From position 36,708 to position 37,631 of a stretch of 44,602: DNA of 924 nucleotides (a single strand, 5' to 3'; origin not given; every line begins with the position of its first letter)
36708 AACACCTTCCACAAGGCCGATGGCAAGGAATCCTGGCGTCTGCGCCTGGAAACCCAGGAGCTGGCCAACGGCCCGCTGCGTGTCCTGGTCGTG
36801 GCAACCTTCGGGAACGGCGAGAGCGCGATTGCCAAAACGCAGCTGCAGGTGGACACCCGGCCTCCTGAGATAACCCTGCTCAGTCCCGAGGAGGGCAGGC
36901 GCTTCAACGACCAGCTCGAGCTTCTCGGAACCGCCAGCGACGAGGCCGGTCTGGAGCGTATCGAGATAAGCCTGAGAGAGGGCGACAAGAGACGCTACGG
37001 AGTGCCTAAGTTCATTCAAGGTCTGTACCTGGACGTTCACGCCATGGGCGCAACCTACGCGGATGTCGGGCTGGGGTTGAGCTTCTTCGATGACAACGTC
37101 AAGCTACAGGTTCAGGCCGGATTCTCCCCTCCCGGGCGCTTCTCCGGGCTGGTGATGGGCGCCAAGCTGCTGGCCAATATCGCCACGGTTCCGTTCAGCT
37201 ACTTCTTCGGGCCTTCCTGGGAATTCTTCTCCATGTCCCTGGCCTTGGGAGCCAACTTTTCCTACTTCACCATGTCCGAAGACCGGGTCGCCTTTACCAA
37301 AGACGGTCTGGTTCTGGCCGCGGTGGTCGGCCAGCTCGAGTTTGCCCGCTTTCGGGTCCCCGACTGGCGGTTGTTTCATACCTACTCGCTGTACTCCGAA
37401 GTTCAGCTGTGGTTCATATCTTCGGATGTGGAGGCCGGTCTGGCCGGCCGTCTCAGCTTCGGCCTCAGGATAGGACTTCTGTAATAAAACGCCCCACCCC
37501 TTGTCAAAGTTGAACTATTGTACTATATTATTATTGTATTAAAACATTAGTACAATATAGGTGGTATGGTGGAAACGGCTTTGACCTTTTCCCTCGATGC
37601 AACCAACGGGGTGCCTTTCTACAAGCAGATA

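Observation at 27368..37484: Tandem pair of giant (1778 and 1587 aa) acidic Ig-repeat surface proteins, co-transcribed, with distinct C-terminal modules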

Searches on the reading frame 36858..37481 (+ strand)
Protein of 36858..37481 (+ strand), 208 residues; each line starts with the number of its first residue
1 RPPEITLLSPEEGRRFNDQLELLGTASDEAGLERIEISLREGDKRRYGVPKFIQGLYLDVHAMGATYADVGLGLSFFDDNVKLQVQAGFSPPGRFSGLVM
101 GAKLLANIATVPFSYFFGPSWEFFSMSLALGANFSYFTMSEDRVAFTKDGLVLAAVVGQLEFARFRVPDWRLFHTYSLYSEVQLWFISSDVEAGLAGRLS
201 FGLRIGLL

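Call 17: search_solved_structures(query=window:36951-37481:+, max_evalue=1)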
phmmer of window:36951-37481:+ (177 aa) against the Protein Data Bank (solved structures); distinct sequences matched with E-value up to 1: 0.

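Call 22: find_homologous_proteins(query=window:36858-37481:+, max_evalue=0.001)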
Query window:36858-37481:+ (208 aa): 86 proteins with E <= 0.001 among 825 candidates.
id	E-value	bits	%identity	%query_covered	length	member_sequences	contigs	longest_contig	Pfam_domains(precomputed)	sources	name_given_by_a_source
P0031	1.2e-110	386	82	100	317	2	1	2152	PF17957.8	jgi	jgi:hypothetical protein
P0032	3.5e-102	358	80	97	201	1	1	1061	-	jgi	jgi:hypothetical protein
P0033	2.0e-98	346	75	100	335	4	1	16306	-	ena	-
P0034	1.6e-97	343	75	100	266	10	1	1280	-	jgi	jgi:hypothetical protein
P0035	7.0e-94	331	71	100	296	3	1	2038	-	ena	-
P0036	1.7e-92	327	68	100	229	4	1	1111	-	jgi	jgi:hypothetical protein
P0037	3.0e-91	323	66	100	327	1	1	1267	PF17957.8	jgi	jgi:hypothetical protein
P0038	1.6e-90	320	68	100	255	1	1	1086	-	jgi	jgi:hypothetical protein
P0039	2.3e-81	290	73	84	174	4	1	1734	-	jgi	-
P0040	4.3e-77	276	59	100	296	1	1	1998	PF17957.8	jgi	jgi:hypothetical protein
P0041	5.2e-77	276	61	99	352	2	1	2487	PF17957.8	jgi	jgi:hypothetical protein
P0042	2.2e-76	274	58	97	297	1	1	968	-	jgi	jgi:hypothetical protein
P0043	7.9e-76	272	61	100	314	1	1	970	PF17957.8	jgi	jgi:hypothetical protein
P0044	2.1e-73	264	83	72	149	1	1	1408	-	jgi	jgi:hypothetical protein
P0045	3.1e-73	264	59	99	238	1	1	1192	-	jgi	jgi:hypothetical protein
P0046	3.3e-73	264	75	77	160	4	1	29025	-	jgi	-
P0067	1.2e-55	206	49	98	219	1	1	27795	-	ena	-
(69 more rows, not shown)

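Call 28: find_encoding_contigs(protein=P0046, flank=10000, max_places=2)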
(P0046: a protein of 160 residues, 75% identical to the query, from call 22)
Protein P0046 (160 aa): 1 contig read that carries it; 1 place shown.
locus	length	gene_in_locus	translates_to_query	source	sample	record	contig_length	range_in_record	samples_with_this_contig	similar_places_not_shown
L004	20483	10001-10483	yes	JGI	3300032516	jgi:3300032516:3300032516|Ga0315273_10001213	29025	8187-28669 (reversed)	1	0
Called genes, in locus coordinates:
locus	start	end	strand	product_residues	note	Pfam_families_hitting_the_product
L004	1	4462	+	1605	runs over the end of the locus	?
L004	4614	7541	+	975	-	-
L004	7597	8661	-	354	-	-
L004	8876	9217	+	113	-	-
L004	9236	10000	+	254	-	PF17957:Big_7 (faint)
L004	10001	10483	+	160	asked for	-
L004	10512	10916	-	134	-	PF01850:PIN (weak)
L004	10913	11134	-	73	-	PF04014:MazE_antitoxin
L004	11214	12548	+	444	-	PF04165:DUF401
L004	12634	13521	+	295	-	PF03446:NAD_binding_2, PF14833:NAD_binding_11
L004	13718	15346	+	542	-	PF00118:Cpn60_TCP1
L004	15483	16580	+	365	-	-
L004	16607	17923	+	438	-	PF22053:DUF6938 (faint)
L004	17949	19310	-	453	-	PF06245:DUF1015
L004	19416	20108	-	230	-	PF01182:Glucosamine_iso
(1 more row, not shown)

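Call 29: find_encoding_contigs(protein=P0067, flank=10000, max_places=2)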
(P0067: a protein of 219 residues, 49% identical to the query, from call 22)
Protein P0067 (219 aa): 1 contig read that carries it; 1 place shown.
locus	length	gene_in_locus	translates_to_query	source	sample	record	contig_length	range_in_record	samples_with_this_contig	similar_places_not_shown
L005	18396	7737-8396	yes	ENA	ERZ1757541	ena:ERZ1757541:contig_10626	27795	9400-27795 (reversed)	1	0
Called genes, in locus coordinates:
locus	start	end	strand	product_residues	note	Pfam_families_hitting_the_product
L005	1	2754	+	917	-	?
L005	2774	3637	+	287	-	-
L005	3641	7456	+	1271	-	PF09136:Glucodextran_B (faint), PF17936:Big_6 (faint), PF17957:Big_7 (faint), PF19077:Big_13 (faint), PF24421:Ig_J (faint)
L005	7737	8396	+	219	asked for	-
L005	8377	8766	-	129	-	-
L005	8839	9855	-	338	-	PF00356:LacI, PF00532:Peripla_BP_1, PF13377:Peripla_BP_3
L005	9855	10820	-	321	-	PF04041:Glyco_hydro_130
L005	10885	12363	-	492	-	PF12010:DUF3502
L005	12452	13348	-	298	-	PF00528:BPD_transp_1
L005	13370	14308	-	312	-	PF00528:BPD_transp_1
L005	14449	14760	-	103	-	PF17390:Bac_rhamnosid_C (weak)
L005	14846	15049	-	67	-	PF01609:DDE_Tnp_1, PF13751:DDE_Tnp_1_6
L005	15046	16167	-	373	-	PF05598:DUF772, PF01609:DDE_Tnp_1 (weak)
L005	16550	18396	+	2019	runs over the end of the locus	PF20148:DUF6531, PF05593:RHS_repeat, PF25023:TEN_YD-shell (weak), PF05593:RHS_repeat, PF25023:TEN_YD-shell, PF05593:RHS_repeat, PF25023:TEN_YD-shell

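Call 31: find_related_loci(query=A1, collection=genome_contigs, flank=10000)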
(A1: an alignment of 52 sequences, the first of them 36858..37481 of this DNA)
Query A1 (208 aa) in genome_contigs; peptide patterns used: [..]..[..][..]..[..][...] (x = any residue, [..] = any of these).
407 stretches matched a pattern; 343 encode a relative of the query (tblastn E <= 1e-3); the best 80 are kept; 80 distinct loci.
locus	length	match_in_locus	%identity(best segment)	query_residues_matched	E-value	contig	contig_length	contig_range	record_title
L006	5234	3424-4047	81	1-208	1e-114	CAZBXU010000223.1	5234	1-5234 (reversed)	MAG TPA_asm: uncultured Spirochaetaceae bacterium isolate SRP214966_co5_300 genome assembly, contig: NODE_18542_length_5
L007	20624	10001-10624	81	1-208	1e-113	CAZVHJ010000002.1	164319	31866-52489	MAG TPA_asm: uncultured Spirochaetaceae bacterium isolate binchicken_co178_254 genome assembly, contig: NODE_176_length_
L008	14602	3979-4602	79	1-208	2e-112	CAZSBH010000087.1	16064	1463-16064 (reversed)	MAG TPA_asm: uncultured Spirochaetaceae bacterium isolate SRP214966_co2_439 genome assembly, contig: NODE_5583_length_16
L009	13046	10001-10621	81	2-208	2e-111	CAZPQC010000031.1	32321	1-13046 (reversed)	MAG TPA_asm: uncultured Spirochaetaceae bacterium isolate binchicken_co34_125 genome assembly, contig: NODE_1986_length_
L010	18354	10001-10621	79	3-208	4e-108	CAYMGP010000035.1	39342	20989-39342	MAG TPA_asm: uncultured Spirochaetaceae bacterium isolate SRP068000_co1_611 genome assembly, contig: NODE_978_length_393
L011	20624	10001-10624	75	1-208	7e-104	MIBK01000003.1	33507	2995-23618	MAG: Spirochaetes bacterium RBG_16_67_19 RBG_16_scaffold_10094, whole genome shotgun sequence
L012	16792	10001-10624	75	1-208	1e-103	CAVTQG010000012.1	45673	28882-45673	MAG: uncultured Spirochaetota bacterium isolate MFD00709.bin.3.160 genome assembly, contig: contig_125488, whole genome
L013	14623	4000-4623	70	1-208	3e-98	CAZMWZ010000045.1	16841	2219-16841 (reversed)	MAG TPA_asm: uncultured Spirochaetaceae bacterium isolate ERP119294_co4_432 genome assembly, contig: NODE_3140_length_16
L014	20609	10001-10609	61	2-204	4e-87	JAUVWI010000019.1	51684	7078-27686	MAG: Spirochaetales bacterium isolate CSMAG_1186 CSMAG_1186_k127_7569144_length_51684_cov_27.0266, whole genome shotgun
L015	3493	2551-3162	64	1-204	2e-86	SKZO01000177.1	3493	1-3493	MAG: Spirochaetales bacterium isolate CSSed162cmB_334 CSSed16-2cmB-158831, whole genome shotgun sequence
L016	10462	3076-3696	61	1-207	2e-84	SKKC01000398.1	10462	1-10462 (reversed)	MAG: Spirochaetales bacterium isolate CSSed162cmA_133 CSSed16-2cmA-23002, whole genome shotgun sequence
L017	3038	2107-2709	63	2-207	9e-86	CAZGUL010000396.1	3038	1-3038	MAG TPA_asm: uncultured Spirochaetaceae bacterium isolate binchicken_co117_13 genome assembly, contig: NODE_54105_length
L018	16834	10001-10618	61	3-208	5e-84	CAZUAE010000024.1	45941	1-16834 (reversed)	MAG TPA_asm: uncultured Spirochaetales bacterium isolate binchicken_co8_387 genome assembly, contig: NODE_771_length_459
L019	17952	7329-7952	62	1-208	8e-84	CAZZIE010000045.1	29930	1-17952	MAG TPA_asm: uncultured Spirochaetaceae bacterium isolate SRP332253_co1_106 genome assembly, contig: NODE_2162_length_29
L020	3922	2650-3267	60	2-207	4e-84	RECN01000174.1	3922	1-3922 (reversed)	MAG: Spirochaetaceae bacterium isolate DLM2.Bin42 NODE_41144_length_3922_cov_12.158, whole genome shotgun sequence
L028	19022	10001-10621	60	1-207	3e-82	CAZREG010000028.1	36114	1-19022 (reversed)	MAG TPA_asm: uncultured Spirochaetaceae bacterium isolate binchicken_co8_177 genome assembly, contig: NODE_1328_length_3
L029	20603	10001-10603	61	2-207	3e-82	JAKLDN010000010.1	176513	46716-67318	MAG: Spirochaetes bacterium isolate RA.bin110 RA.bin110_10, whole genome shotgun sequence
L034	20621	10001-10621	57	1-207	1e-80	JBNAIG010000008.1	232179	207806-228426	MAG: Spirochaetaceae bacterium isolate JB066 k141_143755, whole genome shotgun sequence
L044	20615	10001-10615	55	3-207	3e-75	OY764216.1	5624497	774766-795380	MAG: Spirochaetia bacterium isolate 151cca69-ec02-4520-8068-0d6d6324a753 genome assembly, chromosome: 1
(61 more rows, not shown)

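Call 32: predict_structure(alignment_id=A1)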
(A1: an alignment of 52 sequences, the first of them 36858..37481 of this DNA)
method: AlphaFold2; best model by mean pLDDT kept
length: 208 residues; sequences in the alignment: 52
mean_pLDDT: 88.1   pTM: 0.74
mean pLDDT of the five models: 88.1, 85.7, 84.4, 84.4, 83.9
residues with pLDDT >= 90: 131; 70-90: 46; 50-70: 31; < 50: 0
segments of 3 or more residues with pLDDT < 50: none
pLDDT, mean of each block of 10 residues (from residue 1): 69 69 71 68 70 91 95 95 97 92 98 96 97 96 84 97 95 96 91 89 97
secondary structure, 60 per line:
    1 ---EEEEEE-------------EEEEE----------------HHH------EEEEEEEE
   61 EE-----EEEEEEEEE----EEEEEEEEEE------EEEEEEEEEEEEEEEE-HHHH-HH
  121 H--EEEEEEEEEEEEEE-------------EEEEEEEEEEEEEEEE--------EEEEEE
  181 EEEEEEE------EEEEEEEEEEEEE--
elements in order: E4-9 E23-27 E53-62 E68-76 E81-90 E97-112 H114-117 E124-137 E151-166 E175-187 E194-206

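Call 45: search_protein_families(library=pfam, proteins=[L007:10657-13134:+], max_evalue=0.01)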
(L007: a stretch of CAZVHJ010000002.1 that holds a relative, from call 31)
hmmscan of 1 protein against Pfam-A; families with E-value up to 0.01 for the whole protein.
L007:10657-13134:+ (826 aa): 1 family
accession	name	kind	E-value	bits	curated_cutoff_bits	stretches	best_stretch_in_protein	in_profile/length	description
PF01804.23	Penicil_amidase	-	4.2e-225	750.2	21.3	1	46-803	2-675/675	Penicillin amidase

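Call 48: search_protein_families(library=pfam, proteins=[L010:4116-5915:+, L018:4217-6016:+, L028:4143-5942:+, L034:4726-6525:+, L044:4784-6583:+, L014:2578-4377:+, L029:3681-5480:+], max_evalue=0.01)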
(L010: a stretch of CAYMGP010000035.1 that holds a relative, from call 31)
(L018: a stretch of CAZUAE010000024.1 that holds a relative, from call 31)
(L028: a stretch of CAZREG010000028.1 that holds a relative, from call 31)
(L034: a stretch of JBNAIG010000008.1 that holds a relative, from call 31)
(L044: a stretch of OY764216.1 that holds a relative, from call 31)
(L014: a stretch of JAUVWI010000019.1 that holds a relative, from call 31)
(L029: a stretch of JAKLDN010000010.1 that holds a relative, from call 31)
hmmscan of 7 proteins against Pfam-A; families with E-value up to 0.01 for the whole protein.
L010:4116-5915:+ (600 aa): 0 families

L018:4217-6016:+ (600 aa): 0 families

L028:4143-5942:+ (600 aa): 0 families

L034:4726-6525:+ (600 aa): 0 families

L044:4784-6583:+ (600 aa): 0 families

L014:2578-4377:+ (600 aa): 0 families

L029:3681-5480:+ (600 aa): 0 families
